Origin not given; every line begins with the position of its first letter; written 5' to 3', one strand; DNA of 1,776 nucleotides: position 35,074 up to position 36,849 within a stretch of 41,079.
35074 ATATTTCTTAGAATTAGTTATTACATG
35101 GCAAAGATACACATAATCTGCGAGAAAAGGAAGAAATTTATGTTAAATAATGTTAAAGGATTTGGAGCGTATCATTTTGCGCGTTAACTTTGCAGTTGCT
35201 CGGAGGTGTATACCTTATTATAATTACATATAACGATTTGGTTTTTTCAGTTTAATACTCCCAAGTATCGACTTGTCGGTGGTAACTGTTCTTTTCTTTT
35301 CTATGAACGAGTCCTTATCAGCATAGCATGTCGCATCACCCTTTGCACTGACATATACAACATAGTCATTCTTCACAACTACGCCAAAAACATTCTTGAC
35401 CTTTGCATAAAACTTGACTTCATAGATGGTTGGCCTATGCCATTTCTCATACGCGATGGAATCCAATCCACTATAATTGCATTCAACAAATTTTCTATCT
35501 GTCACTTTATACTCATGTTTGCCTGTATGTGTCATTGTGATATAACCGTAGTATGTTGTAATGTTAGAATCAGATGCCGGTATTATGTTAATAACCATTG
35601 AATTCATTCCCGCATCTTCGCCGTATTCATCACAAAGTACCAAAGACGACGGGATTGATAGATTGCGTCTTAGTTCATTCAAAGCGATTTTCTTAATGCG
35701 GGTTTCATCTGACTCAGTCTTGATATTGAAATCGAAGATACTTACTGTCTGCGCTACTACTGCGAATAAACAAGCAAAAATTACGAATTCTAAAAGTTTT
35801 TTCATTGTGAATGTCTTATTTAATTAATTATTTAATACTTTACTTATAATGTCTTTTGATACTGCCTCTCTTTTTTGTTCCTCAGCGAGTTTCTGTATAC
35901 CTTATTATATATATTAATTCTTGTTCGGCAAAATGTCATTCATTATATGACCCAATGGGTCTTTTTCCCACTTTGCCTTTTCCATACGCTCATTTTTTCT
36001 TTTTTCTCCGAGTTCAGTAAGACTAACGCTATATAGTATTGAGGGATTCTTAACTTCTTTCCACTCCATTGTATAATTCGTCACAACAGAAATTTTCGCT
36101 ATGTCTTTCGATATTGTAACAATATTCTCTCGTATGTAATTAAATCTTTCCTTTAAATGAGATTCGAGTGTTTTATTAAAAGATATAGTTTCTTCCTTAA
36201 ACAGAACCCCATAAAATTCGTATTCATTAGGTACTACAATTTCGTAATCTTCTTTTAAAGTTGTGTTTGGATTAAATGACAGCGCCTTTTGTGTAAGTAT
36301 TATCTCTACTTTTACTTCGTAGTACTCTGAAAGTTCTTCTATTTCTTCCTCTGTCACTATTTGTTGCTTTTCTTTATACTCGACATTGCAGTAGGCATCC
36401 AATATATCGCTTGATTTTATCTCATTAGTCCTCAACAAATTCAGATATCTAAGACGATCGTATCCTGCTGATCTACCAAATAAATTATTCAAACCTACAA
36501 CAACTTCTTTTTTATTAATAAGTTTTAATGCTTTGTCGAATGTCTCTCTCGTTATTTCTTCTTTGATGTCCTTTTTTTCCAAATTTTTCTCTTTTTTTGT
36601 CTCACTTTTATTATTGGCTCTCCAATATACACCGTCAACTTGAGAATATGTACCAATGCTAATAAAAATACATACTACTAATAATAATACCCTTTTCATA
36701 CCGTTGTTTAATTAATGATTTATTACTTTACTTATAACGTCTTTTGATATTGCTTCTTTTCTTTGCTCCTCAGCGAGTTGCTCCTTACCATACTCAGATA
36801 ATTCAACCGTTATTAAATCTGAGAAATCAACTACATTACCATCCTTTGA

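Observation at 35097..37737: Four-gene exported/membrane-protein cassette bounded by diverged direct repeats at an exact 2510-bp offset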

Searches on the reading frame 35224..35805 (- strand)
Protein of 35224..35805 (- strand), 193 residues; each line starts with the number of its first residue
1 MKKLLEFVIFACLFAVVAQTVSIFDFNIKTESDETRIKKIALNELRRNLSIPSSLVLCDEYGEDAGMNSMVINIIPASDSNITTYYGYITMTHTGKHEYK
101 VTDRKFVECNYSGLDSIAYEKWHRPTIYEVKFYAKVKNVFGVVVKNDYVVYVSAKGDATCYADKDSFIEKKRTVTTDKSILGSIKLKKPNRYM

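Call 7: search_protein_families(library=pfam, proteins=[window:35224-35805:-], max_evalue=0.1)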
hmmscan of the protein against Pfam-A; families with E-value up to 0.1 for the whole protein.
window:35224-35805:- (193 aa): 0 families

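Call 8: search_protein_families(library=phrogs, proteins=[window:35224-35805:-], max_evalue=0.1)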
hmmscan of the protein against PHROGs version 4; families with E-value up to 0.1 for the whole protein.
window:35224-35805:- (193 aa): 1 family
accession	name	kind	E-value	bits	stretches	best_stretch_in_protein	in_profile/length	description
phrog_14898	-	unknown function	0.086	14.2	0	10-53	35-78/89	-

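Call 26: find_homologous_proteins(query=window:35224-35805:-, max_evalue=0.001)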
Query window:35224-35805:- (193 aa): 1 proteins with E <= 0.001 among 67 candidates.
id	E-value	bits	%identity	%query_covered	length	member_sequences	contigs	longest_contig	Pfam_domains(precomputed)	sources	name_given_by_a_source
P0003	6.3e-123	426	100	100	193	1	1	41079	-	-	-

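Call 37: predict_structure(protein=window:35224-35805:-)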
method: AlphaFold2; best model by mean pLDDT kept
length: 193 residues; sequences in the alignment: 1
mean_pLDDT: 38.1   pTM: 0.23
mean pLDDT of the five models: 38.1, 36.1, 33.0, 30.8, 28.9
residues with pLDDT >= 90: 0; 70-90: 16; 50-70: 6; < 50: 171
segments of 3 or more residues with pLDDT < 50: 23-193
pLDDT, mean of each block of 10 residues (from residue 1): 79 75 43 34 35 31 31 37 36 27 21 23 31 37 39 40 37 36 35 27
secondary structure, 60 per line:
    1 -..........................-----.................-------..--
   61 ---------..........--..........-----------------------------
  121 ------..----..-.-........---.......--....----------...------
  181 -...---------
elements in order: H2-27 H33-49 E70-79 E82-91 E138-145 E149-155 E158-161 E172-174 E182-184

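Call 69: search_protein_families(library=padloc, proteins=[window:35224-35805:-], max_evalue=0.1)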
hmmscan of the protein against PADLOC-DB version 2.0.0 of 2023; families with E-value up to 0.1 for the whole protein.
window:35224-35805:- (193 aa): 0 families

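Call 70: search_protein_families(library=ncbifam, proteins=[window:35224-35805:-], max_evalue=0.1)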
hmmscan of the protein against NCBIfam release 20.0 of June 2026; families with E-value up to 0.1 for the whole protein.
window:35224-35805:- (193 aa): 0 families

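Call 71: search_solved_structures(query=window:35224-35805:-, max_evalue=5)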
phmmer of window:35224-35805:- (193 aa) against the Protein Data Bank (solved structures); distinct sequences matched with E-value up to 5: 0.

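Call 92: search_protein_families(library=pfam, proteins=[L019:1046-1918:+, L020:3375-3836:-, L022:93-476:+, L020:5581-6018:+, L020:4862-5452:+, L017:9102-9734:-, L021:2965-3156:+], max_evalue=0.01)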
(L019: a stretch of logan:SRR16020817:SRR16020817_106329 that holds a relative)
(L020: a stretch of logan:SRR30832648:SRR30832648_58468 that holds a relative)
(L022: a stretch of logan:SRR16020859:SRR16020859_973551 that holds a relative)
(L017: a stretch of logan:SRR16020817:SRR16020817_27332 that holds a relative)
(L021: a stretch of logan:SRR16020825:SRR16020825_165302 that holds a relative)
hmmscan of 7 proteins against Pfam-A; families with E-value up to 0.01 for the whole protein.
L019:1046-1918:+ (290 aa): 0 families

L020:3375-3836:- (153 aa): 0 families

L022:93-476:+ (127 aa): 1 family
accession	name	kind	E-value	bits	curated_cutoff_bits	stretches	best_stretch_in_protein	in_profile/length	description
PF08170.17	POPLD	-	0.0036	18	26.8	0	63-102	12-51/92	POPLD (NUC188) domain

L020:5581-6018:+ (145 aa): 1 family
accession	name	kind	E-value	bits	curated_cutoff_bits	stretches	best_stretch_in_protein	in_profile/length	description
PF08411.15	Exonuc_X-T_C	-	7.6e-05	22.4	27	1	23-78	107-160/269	Exonuclease C-terminal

L020:4862-5452:+ (196 aa): 3 families
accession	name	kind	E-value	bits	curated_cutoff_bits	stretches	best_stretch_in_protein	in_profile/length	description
PF13392.12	HNH_3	-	8.6e-11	41.7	24.8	1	71-114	2-45/46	HNH endonuclease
PF07463.16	NUMOD4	-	9.6e-08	32.6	23.4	1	18-60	1-48/49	NUMOD4 motif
PF07453.19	NUMOD1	-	0.0016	19.1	22.8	1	150-174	12-33/37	NUMOD1 domain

L017:9102-9734:- (210 aa): 0 families

L021:2965-3156:+ (63 aa): 0 families

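Call 94: search_protein_families(library=phrogs, proteins=[L022:93-476:+, L020:3375-3836:-, L019:1046-1918:+, L020:5581-6018:+], max_evalue=0.01)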
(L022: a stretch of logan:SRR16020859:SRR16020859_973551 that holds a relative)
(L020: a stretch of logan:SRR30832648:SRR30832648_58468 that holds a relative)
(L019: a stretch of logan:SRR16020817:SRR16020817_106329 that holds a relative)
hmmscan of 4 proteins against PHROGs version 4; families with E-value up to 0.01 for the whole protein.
L022:93-476:+ (127 aa): 17 families
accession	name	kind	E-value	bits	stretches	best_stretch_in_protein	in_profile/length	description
phrog_119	-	DNA, RNA and nucleotide metabolism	1.5e-11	44.7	1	26-123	160-263/443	HNH endonuclease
phrog_144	-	DNA, RNA and nucleotide metabolism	1.2e-08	35.8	1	23-116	40-134/175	HNH endonuclease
phrog_8446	-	DNA, RNA and nucleotide metabolism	5e-07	30.6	1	57-121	127-202/211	HNH endonuclease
phrog_589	-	DNA, RNA and nucleotide metabolism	3.7e-06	27.8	1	35-117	55-141/179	HNH endonuclease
phrog_22514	-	DNA, RNA and nucleotide metabolism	7.9e-06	27.1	1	18-118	17-112/187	HNH endonuclease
phrog_24030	-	DNA, RNA and nucleotide metabolism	9.3e-06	26.2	1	64-118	12-66/342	RNA ligase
phrog_1271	-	DNA, RNA and nucleotide metabolism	9.8e-06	26.2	1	29-117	247-318/361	HNH endonuclease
phrog_8060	-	unknown function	1.1e-05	26.4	1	47-121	15-86/213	-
phrog_8048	-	DNA, RNA and nucleotide metabolism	2.3e-05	24.7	1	54-118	160-229/273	HNH endonuclease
phrog_4581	-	head and packaging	4.5e-05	24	1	27-114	22-108/395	terminase small subunit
phrog_7785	-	DNA, RNA and nucleotide metabolism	0.0001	23.3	1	15-116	11-113/147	HNH endonuclease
phrog_5200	-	DNA, RNA and nucleotide metabolism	0.00013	23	1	41-113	11-83/154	HNH endonuclease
phrog_2214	-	DNA, RNA and nucleotide metabolism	0.00015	22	1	17-120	141-243/429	HNH endonuclease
phrog_7566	-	unknown function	0.00065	20.9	1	60-120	2-62/96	-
phrog_16726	-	DNA, RNA and nucleotide metabolism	0.0043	17.8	1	37-117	63-143/308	HNH endonuclease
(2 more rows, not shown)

L020:3375-3836:- (153 aa): 0 families

L019:1046-1918:+ (290 aa): 1 family
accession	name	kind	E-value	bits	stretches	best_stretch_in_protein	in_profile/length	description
phrog_5931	-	unknown function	8e-36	125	1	17-274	4-261/282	-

L020:5581-6018:+ (145 aa): 0 families

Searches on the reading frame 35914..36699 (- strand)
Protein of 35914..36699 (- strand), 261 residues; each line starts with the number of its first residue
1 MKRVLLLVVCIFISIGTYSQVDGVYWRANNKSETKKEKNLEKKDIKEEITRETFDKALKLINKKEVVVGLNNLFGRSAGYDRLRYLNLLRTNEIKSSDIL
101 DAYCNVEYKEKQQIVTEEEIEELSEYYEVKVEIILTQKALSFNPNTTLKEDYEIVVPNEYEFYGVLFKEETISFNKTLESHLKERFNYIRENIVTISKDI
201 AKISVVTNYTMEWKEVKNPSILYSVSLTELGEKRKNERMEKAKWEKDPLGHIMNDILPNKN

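Call 7: search_protein_families(library=pfam, proteins=[window:35914-36699:-], max_evalue=0.1)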
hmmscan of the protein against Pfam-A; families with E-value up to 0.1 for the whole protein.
window:35914-36699:- (261 aa): 0 families

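Call 8: search_protein_families(library=phrogs, proteins=[window:35914-36699:-], max_evalue=0.1)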
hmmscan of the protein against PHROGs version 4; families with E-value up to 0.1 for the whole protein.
window:35914-36699:- (261 aa): 2 families
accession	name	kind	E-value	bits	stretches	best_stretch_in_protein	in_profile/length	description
phrog_25477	-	unknown function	0.0099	17.2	1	1-51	1-51/162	-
phrog_4037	-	unknown function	0.024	15.7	1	1-48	1-48/167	-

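Call 20: find_homologous_proteins(query=window:35914-36699:-, max_evalue=0.001)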
Query window:35914-36699:- (261 aa): 2 proteins with E <= 0.001 among 1065 candidates.
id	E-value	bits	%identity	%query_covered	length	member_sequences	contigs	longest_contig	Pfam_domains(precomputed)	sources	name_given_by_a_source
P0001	1.7e-162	556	100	100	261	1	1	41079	-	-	-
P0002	2.3e-134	464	88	100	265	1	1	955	-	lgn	-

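Call 25: find_encoding_contigs(protein=P0002, flank=10000)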
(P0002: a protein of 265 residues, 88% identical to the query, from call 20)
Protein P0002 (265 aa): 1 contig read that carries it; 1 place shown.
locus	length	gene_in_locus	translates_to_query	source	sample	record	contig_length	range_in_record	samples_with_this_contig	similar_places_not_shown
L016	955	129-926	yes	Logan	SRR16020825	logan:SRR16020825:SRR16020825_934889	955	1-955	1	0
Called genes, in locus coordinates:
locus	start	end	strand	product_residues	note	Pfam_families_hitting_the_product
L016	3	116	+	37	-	?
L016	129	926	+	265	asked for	-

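Call 60: predict_structure(alignment_id=A2)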
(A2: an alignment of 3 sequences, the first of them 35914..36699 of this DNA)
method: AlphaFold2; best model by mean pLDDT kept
length: 261 residues; sequences in the alignment: 3
mean_pLDDT: 40.9   pTM: 0.36
mean pLDDT of the five models: 40.9, 39.3, 33.0, 28.4, 27.6
residues with pLDDT >= 90: 0; 70-90: 0; 50-70: 45; < 50: 216
segments of 3 or more residues with pLDDT < 50: 14-46, 64-104, 110-125, 131-239, 258-261
pLDDT, mean of each block of 10 residues (from residue 1): 57 45 32 35 46 53 46 36 31 44 48 41 46 46 40 35 28 30 28 40 46 38 28 44 51 49 35
secondary structure, 60 per line:
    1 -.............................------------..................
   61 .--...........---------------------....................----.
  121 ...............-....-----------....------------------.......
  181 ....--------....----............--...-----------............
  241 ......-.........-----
elements in order: H2-30 H43-61 H64-74 E99-115 E120-135 H137-140 E152-155 H174-184 E193-196 E201-212 E215-217 H229-246 H248-256

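Call 69: search_protein_families(library=padloc, proteins=[window:35914-36699:-], max_evalue=0.1)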
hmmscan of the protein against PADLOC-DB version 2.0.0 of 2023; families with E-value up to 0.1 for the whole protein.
window:35914-36699:- (261 aa): 0 families

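Call 70: search_protein_families(library=ncbifam, proteins=[window:35914-36699:-], max_evalue=0.1)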
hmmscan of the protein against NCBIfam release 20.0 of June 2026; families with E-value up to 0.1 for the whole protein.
window:35914-36699:- (261 aa): 1 family
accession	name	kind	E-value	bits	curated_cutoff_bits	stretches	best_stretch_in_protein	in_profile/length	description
NF003300.0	PRK04296.1-5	equivalog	0.028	14.2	195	1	92-167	12-87/194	thymidine kinase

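Call 72: search_solved_structures(query=A2, max_evalue=5)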
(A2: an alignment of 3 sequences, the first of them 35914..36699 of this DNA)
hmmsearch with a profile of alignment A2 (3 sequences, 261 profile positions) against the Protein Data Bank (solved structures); distinct sequences matched with E-value up to 5: 0.

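Call 92: search_protein_families(library=pfam, proteins=[L019:1046-1918:+, L020:3375-3836:-, L022:93-476:+, L020:5581-6018:+, L020:4862-5452:+, L017:9102-9734:-, L021:2965-3156:+], max_evalue=0.01)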
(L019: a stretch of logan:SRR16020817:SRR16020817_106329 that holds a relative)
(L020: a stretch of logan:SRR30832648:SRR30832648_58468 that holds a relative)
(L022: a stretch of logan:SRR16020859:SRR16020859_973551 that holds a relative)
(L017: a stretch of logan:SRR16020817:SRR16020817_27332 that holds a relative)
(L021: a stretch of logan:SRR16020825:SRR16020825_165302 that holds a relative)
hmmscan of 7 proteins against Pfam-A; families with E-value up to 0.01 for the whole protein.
L019:1046-1918:+ (290 aa): 0 families

L020:3375-3836:- (153 aa): 0 families

L022:93-476:+ (127 aa): 1 family
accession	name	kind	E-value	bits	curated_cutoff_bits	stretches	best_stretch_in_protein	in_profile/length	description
PF08170.17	POPLD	-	0.0036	18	26.8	0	63-102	12-51/92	POPLD (NUC188) domain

L020:5581-6018:+ (145 aa): 1 family
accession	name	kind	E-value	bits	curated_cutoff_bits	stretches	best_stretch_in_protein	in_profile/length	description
PF08411.15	Exonuc_X-T_C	-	7.6e-05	22.4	27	1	23-78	107-160/269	Exonuclease C-terminal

L020:4862-5452:+ (196 aa): 3 families
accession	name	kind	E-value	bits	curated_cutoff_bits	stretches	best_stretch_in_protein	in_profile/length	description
PF13392.12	HNH_3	-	8.6e-11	41.7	24.8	1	71-114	2-45/46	HNH endonuclease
PF07463.16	NUMOD4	-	9.6e-08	32.6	23.4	1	18-60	1-48/49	NUMOD4 motif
PF07453.19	NUMOD1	-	0.0016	19.1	22.8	1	150-174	12-33/37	NUMOD1 domain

L017:9102-9734:- (210 aa): 0 families

L021:2965-3156:+ (63 aa): 0 families

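Call 94: search_protein_families(library=phrogs, proteins=[L022:93-476:+, L020:3375-3836:-, L019:1046-1918:+, L020:5581-6018:+], max_evalue=0.01)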
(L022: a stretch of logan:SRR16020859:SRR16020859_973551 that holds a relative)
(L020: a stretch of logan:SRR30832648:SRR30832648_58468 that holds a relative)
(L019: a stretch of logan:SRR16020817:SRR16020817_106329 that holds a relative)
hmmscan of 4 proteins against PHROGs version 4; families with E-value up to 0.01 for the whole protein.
L022:93-476:+ (127 aa): 17 families
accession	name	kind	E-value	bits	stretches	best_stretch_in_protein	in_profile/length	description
phrog_119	-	DNA, RNA and nucleotide metabolism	1.5e-11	44.7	1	26-123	160-263/443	HNH endonuclease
phrog_144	-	DNA, RNA and nucleotide metabolism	1.2e-08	35.8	1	23-116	40-134/175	HNH endonuclease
phrog_8446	-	DNA, RNA and nucleotide metabolism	5e-07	30.6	1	57-121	127-202/211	HNH endonuclease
phrog_589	-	DNA, RNA and nucleotide metabolism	3.7e-06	27.8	1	35-117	55-141/179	HNH endonuclease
phrog_22514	-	DNA, RNA and nucleotide metabolism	7.9e-06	27.1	1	18-118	17-112/187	HNH endonuclease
phrog_24030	-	DNA, RNA and nucleotide metabolism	9.3e-06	26.2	1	64-118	12-66/342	RNA ligase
phrog_1271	-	DNA, RNA and nucleotide metabolism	9.8e-06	26.2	1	29-117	247-318/361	HNH endonuclease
phrog_8060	-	unknown function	1.1e-05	26.4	1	47-121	15-86/213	-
phrog_8048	-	DNA, RNA and nucleotide metabolism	2.3e-05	24.7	1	54-118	160-229/273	HNH endonuclease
phrog_4581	-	head and packaging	4.5e-05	24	1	27-114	22-108/395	terminase small subunit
phrog_7785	-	DNA, RNA and nucleotide metabolism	0.0001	23.3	1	15-116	11-113/147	HNH endonuclease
phrog_5200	-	DNA, RNA and nucleotide metabolism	0.00013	23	1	41-113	11-83/154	HNH endonuclease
phrog_2214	-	DNA, RNA and nucleotide metabolism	0.00015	22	1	17-120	141-243/429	HNH endonuclease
phrog_7566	-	unknown function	0.00065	20.9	1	60-120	2-62/96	-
phrog_16726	-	DNA, RNA and nucleotide metabolism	0.0043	17.8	1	37-117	63-143/308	HNH endonuclease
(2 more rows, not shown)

L020:3375-3836:- (153 aa): 0 families

L019:1046-1918:+ (290 aa): 1 family
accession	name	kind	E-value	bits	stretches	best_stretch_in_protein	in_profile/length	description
phrog_5931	-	unknown function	8e-36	125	1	17-274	4-261/282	-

L020:5581-6018:+ (145 aa): 0 families
